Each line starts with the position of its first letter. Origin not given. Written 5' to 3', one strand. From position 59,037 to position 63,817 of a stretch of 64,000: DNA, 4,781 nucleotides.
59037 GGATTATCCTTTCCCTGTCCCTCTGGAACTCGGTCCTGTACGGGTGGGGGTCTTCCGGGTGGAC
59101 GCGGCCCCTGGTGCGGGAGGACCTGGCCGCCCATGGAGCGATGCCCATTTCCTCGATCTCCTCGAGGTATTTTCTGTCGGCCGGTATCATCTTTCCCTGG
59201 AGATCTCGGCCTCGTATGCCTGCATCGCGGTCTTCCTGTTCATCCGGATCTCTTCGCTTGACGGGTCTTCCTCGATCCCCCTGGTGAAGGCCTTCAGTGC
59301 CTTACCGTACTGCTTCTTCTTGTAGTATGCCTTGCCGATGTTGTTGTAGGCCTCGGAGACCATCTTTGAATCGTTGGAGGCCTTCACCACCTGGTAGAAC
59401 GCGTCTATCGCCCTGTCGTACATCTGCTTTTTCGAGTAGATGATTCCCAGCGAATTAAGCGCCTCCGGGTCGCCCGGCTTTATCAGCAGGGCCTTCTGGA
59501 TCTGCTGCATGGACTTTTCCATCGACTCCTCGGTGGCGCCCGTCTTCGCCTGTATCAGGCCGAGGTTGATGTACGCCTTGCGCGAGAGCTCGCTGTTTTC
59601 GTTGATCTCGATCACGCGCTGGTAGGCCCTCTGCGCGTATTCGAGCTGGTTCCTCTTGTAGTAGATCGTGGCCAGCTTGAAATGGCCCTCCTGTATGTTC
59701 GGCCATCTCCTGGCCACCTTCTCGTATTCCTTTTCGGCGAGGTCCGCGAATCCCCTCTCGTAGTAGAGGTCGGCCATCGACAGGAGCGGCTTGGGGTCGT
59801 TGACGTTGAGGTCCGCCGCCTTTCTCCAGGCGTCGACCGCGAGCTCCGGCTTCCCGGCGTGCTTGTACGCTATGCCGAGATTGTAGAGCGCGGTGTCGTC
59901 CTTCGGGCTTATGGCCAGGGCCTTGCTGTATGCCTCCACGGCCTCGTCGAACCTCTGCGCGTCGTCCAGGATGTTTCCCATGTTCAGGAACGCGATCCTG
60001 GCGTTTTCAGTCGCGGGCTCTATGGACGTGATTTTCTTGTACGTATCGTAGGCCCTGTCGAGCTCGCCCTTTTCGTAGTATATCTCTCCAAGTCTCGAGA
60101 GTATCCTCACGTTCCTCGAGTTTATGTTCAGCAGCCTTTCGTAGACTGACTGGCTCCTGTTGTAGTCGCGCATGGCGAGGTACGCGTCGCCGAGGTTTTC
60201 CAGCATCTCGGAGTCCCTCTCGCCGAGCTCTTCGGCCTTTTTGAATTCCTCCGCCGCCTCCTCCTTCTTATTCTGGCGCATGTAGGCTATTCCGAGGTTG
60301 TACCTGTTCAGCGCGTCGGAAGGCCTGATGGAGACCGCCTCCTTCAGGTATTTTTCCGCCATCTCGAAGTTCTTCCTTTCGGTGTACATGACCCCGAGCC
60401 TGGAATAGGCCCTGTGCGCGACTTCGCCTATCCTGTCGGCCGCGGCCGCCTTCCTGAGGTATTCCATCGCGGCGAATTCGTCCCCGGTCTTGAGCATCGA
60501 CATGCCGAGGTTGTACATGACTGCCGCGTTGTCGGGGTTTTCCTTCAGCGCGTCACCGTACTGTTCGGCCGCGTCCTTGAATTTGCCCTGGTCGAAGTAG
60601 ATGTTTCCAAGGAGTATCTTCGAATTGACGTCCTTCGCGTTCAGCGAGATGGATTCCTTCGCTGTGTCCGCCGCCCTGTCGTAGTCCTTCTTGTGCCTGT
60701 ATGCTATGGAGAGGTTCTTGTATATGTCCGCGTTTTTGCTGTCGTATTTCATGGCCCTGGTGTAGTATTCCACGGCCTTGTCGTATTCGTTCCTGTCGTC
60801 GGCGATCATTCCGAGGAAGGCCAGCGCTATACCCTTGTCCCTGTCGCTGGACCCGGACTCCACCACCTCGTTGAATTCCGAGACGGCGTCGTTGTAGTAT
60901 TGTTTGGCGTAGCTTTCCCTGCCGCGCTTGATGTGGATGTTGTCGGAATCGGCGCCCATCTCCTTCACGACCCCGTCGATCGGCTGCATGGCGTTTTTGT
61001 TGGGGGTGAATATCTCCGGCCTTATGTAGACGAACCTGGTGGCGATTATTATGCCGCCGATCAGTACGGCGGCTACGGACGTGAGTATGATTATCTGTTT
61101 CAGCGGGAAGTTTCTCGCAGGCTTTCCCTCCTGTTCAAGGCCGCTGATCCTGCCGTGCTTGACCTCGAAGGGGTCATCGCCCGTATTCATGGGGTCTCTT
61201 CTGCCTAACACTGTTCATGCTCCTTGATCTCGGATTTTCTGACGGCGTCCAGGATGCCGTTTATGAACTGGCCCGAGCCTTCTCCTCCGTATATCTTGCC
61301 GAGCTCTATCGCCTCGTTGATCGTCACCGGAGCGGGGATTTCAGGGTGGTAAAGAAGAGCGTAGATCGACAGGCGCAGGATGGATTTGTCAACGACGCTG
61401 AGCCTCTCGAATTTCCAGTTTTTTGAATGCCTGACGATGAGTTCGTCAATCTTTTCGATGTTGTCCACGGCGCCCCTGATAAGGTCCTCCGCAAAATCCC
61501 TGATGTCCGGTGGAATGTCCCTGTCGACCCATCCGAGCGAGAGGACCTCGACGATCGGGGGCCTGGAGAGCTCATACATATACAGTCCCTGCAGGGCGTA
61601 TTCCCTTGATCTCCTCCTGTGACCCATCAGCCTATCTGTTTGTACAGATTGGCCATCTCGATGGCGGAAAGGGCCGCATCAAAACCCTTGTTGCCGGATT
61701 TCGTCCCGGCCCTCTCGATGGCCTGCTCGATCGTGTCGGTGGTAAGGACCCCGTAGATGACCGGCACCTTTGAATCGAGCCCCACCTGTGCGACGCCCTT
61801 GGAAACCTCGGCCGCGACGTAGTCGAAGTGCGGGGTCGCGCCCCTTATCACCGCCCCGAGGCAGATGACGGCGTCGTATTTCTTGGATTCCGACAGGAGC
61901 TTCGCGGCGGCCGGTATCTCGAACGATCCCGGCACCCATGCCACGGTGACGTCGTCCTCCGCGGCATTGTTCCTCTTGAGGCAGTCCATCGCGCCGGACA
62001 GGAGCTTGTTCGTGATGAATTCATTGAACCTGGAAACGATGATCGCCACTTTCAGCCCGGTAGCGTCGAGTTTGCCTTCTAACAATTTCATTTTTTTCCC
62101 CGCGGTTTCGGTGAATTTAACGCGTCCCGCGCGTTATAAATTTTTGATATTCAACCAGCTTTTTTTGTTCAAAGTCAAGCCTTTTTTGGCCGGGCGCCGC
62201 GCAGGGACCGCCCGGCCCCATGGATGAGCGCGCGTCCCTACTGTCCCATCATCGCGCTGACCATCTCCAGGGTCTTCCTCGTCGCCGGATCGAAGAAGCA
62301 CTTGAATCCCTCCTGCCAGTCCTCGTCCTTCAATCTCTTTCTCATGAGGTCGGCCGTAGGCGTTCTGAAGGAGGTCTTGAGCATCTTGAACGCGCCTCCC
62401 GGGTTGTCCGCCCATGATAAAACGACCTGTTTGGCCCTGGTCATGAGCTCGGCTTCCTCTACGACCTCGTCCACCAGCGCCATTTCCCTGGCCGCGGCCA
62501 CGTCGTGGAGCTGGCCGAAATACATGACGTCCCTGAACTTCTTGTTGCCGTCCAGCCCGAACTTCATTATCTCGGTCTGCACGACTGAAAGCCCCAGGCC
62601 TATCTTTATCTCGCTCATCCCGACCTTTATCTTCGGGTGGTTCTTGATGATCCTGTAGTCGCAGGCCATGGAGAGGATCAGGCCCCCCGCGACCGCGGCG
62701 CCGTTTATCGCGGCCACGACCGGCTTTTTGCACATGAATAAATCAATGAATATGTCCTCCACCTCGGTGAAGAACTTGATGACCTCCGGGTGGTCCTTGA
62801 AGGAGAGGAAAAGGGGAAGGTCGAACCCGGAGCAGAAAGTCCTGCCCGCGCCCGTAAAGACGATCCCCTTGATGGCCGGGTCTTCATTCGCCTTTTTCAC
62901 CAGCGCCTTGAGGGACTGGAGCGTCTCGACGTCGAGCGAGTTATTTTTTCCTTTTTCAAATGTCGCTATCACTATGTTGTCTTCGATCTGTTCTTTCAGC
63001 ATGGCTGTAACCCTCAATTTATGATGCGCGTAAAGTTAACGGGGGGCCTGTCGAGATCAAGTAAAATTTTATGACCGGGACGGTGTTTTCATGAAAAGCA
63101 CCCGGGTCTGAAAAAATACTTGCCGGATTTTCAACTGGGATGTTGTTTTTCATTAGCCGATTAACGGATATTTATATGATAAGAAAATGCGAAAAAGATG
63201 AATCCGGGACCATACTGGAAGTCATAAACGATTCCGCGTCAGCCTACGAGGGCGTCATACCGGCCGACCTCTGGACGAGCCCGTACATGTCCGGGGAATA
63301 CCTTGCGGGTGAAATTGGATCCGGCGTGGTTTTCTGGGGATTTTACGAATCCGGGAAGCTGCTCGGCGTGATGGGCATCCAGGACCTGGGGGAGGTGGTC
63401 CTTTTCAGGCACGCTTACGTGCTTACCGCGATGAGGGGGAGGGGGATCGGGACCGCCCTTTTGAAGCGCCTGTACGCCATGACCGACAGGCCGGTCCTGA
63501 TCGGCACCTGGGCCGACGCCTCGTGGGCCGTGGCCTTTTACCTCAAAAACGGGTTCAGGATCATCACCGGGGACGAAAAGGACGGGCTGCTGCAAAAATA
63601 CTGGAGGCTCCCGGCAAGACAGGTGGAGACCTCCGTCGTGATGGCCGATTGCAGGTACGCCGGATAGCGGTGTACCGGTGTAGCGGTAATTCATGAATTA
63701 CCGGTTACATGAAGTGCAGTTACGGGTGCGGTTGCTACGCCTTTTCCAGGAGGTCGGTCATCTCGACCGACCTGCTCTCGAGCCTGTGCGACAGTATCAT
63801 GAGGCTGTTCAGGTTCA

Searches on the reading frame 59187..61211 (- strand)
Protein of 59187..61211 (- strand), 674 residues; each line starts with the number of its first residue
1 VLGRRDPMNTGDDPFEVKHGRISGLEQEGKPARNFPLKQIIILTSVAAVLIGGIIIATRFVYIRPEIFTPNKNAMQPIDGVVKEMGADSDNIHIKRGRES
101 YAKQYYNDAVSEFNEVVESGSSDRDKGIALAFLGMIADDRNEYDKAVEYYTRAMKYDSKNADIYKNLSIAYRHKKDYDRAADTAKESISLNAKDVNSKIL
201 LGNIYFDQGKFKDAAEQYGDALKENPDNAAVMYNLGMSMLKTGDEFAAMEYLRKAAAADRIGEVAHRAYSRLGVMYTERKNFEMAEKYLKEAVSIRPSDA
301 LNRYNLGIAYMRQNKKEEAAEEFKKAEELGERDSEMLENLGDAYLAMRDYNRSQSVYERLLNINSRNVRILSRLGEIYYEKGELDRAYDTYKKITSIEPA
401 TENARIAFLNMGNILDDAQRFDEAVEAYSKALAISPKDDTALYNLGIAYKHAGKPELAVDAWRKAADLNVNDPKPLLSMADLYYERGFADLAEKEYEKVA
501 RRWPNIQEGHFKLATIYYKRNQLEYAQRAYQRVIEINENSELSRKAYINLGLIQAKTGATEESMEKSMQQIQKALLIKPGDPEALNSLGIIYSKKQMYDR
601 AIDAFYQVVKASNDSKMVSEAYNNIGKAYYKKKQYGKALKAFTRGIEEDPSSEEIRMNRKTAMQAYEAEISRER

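Call 33: search_protein_families(library=pfam, proteins=[window:59187-61211:-], max_evalue=0.0001)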
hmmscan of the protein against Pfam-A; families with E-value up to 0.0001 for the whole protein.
window:59187-61211:- (674 aa): 27 families (the best 25 are shown)
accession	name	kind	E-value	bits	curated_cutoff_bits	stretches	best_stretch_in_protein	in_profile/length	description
PF07719.23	TPR_2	-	2.2e-76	246.2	27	3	620-651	2-33/34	Tetratricopeptide repeat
PF00515.34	TPR_1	-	4.9e-70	229.1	27.8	5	620-651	2-33/34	Tetratricopeptide repeat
PF13432.12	TPR_16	-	1.6e-55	185.5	32.7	4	200-259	2-61/65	Tetratricopeptide repeat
PF13181.12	TPR_8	-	1.4e-54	178.1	25.7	0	620-651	2-33/34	Tetratricopeptide repeat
PF13414.12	TPR_11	-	4e-54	180.5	26.8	3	412-450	1-39/42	TPR repeat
PF13424.12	TPR_12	-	1.9e-45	153.4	30.1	4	267-329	4-74/77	Tetratricopeptide repeat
PF14559.12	TPR_19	-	4e-44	149.2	25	4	206-260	2-56/68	Tetratricopeptide repeat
PF13431.12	TPR_17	-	1.5e-37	125.1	24.4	1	427-459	1-33/34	Tetratricopeptide repeat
PF13176.12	TPR_7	-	1.6e-36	121.7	27.9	0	129-158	1-32/36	Tetratricopeptide repeat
PF13428.12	TPR_14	-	1.9e-33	111.9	23.5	0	199-236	5-42/44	Tetratricopeptide repeat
PF13174.12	TPR_6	-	1.6e-27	94.7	26.3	0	511-537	4-30/33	Tetratricopeptide repeat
PF13374.12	TPR_10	-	8.7e-26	89.6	27.5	0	268-296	4-32/42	Tetratricopeptide repeat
PF23914.1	TPR_CcmH_CycH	-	8.2e-25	87.9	42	1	296-401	46-154/158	Cytochrome c-type biogenesis protein H TPR domain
PF13371.12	TPR_9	-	7.4e-22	77.6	35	0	275-326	4-55/73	Tetratricopeptide repeat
PF12895.13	ANAPC3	-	4e-18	65.9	27.2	1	139-219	1-80/82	Anaphase-promoting complex, cyclosome, subunit 3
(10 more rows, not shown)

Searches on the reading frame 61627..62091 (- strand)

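Call 33: search_protein_families(library=pfam, proteins=[window:61627-62091:-], max_evalue=0.0001)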
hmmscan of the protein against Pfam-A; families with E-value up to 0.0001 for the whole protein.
window:61627-62091:- (154 aa): 1 family
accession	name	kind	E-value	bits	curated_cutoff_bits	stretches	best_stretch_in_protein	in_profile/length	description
PF00885.24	DMRL_synthase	-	3.3e-61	205.7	26.7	1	12-150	1-138/139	6,7-dimethyl-8-ribityllumazine synthase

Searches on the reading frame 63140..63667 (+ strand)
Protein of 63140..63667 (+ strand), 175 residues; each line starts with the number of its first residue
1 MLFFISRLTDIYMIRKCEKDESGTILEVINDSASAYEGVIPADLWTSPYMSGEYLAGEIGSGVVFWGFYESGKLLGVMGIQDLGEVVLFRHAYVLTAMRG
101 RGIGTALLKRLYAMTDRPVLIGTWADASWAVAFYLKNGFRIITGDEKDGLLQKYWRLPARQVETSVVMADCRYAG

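Call 33: search_protein_families(library=pfam, proteins=[window:63140-63667:+], max_evalue=0.0001)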
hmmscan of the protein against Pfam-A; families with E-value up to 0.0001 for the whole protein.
window:63140-63667:+ (175 aa): 3 families
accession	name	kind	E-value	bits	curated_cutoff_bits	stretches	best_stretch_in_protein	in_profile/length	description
PF13508.13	Acetyltransf_7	-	3.3e-10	40.6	27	1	64-140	4-83/84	Acetyltransferase (GNAT) domain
PF13673.13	Acetyltransf_10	-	2.9e-09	37.4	23.6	1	45-145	13-112/128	Acetyltransferase (GNAT) domain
PF00583.31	Acetyltransf_1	-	6.4e-07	30.1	20.7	1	63-139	33-116/116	Acetyltransferase (GNAT) family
